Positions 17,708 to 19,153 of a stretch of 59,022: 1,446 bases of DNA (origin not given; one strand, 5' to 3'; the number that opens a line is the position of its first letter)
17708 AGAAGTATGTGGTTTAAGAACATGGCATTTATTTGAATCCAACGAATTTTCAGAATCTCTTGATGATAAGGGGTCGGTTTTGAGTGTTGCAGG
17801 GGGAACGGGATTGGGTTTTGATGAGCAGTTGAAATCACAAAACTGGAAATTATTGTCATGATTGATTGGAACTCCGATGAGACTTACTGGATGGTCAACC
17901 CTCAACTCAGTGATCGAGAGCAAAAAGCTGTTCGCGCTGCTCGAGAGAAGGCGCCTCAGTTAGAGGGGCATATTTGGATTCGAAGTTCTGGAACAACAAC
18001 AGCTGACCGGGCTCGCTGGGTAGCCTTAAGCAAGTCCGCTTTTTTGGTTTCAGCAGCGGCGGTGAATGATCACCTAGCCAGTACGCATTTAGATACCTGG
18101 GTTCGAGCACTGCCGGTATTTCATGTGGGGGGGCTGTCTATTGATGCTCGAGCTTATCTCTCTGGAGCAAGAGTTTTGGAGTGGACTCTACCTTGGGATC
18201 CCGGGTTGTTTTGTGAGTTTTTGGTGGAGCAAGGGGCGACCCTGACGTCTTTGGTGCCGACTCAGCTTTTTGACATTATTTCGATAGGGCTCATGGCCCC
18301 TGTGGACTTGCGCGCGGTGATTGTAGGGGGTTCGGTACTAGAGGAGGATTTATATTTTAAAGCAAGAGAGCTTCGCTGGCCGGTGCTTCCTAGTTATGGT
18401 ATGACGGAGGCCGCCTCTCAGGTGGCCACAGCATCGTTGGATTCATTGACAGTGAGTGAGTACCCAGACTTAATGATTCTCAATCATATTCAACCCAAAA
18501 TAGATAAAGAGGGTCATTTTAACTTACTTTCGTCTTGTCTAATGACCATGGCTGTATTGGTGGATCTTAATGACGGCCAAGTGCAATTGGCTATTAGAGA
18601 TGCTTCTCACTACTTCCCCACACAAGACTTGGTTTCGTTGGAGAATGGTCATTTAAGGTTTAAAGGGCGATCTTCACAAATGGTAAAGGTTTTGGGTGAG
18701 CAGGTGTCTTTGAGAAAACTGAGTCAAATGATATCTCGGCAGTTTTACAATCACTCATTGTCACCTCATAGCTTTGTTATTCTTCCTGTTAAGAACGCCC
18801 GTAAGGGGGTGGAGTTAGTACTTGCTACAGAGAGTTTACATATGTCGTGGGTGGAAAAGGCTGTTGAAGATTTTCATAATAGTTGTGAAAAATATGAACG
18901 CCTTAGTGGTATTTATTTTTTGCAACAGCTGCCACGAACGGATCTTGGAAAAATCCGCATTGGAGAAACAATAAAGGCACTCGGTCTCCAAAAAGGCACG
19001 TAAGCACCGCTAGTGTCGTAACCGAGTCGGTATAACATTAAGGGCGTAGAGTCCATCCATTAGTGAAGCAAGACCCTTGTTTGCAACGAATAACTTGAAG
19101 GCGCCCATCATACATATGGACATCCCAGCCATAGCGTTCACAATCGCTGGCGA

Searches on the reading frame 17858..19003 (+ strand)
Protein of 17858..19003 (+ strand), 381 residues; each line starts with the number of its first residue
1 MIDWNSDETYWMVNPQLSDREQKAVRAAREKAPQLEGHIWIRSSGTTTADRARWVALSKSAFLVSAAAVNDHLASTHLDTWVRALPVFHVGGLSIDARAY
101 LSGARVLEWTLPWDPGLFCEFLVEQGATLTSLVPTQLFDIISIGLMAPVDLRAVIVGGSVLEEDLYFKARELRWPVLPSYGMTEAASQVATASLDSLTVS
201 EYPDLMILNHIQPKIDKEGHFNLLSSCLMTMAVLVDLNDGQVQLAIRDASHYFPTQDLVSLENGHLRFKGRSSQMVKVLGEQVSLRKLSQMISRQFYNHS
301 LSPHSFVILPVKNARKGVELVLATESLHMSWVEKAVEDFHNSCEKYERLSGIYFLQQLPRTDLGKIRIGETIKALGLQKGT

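Call 15: search_protein_families(library=pfam, proteins=[window:17858-19003:+])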
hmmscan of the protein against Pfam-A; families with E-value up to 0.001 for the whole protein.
window:17858-19003:+ (381 aa): 1 family
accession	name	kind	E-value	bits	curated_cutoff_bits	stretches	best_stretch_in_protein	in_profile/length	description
PF00501.34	AMP-binding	-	4.9e-12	45.8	29.9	1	43-191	170-330/384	AMP-binding enzyme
